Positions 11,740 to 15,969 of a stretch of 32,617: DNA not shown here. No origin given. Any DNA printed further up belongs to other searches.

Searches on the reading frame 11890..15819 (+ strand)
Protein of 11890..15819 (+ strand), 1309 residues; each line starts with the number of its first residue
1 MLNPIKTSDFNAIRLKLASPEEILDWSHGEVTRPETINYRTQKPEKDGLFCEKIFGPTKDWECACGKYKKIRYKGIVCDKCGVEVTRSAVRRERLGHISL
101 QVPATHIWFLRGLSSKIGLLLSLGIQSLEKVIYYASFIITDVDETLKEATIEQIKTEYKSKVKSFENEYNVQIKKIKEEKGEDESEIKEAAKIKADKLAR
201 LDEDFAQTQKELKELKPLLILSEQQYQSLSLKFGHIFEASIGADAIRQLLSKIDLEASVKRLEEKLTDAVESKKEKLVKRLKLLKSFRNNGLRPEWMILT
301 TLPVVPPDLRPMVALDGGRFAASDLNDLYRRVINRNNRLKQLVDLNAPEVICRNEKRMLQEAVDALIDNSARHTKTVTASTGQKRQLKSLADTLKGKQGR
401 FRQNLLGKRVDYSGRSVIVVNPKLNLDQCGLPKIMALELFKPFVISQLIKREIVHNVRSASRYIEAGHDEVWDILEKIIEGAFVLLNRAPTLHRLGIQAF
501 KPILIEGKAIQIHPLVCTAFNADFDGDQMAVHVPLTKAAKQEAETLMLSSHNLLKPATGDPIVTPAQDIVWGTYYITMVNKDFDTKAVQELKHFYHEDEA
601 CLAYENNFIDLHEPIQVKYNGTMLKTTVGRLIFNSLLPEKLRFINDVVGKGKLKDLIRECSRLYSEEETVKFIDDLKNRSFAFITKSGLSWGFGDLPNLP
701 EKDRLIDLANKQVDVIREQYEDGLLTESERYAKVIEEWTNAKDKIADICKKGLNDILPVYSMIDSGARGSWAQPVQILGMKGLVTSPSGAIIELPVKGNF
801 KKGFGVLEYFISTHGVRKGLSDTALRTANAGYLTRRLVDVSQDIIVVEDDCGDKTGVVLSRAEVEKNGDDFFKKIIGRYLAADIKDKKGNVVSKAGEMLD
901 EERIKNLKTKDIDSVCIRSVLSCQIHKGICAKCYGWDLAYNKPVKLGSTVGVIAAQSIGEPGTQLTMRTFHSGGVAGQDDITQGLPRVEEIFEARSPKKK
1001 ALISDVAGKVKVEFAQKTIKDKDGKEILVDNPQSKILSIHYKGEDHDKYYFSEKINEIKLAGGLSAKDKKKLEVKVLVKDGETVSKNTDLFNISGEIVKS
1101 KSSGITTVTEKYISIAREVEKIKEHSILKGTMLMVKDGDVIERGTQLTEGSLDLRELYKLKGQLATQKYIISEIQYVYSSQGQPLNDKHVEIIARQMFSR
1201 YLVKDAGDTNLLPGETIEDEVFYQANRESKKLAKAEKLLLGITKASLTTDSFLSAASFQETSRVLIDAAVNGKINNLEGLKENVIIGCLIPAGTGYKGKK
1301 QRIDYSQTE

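Call 70: search_protein_families(library=pfam, proteins=[window:11890-15819:+], max_evalue=0.00001)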
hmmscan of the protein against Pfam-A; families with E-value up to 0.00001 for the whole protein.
window:11890-15819:+ (1309 aa): 5 families
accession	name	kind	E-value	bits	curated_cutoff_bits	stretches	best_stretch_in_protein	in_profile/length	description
PF04997.17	RNA_pol_Rpb1_1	-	2.2e-80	270.8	39.7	1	9-405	3-312/312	RNA polymerase Rpb1, domain 1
PF04998.22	RNA_pol_Rpb1_5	-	5.8e-59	200.2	28.5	1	803-1247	1-264/267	RNA polymerase Rpb1, domain 5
PF00623.25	RNA_pol_Rpb1_2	-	4.4e-40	138.1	25.3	2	473-548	90-165/166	RNA polymerase Rpb1, domain 2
PF04983.23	RNA_pol_Rpb1_3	-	1.2e-25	90.7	28.9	1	552-696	1-162/162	RNA polymerase Rpb1, domain 3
PF05000.22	RNA_pol_Rpb1_4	-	3.7e-09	36.9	24.8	1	733-800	24-106/107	RNA polymerase Rpb1, domain 4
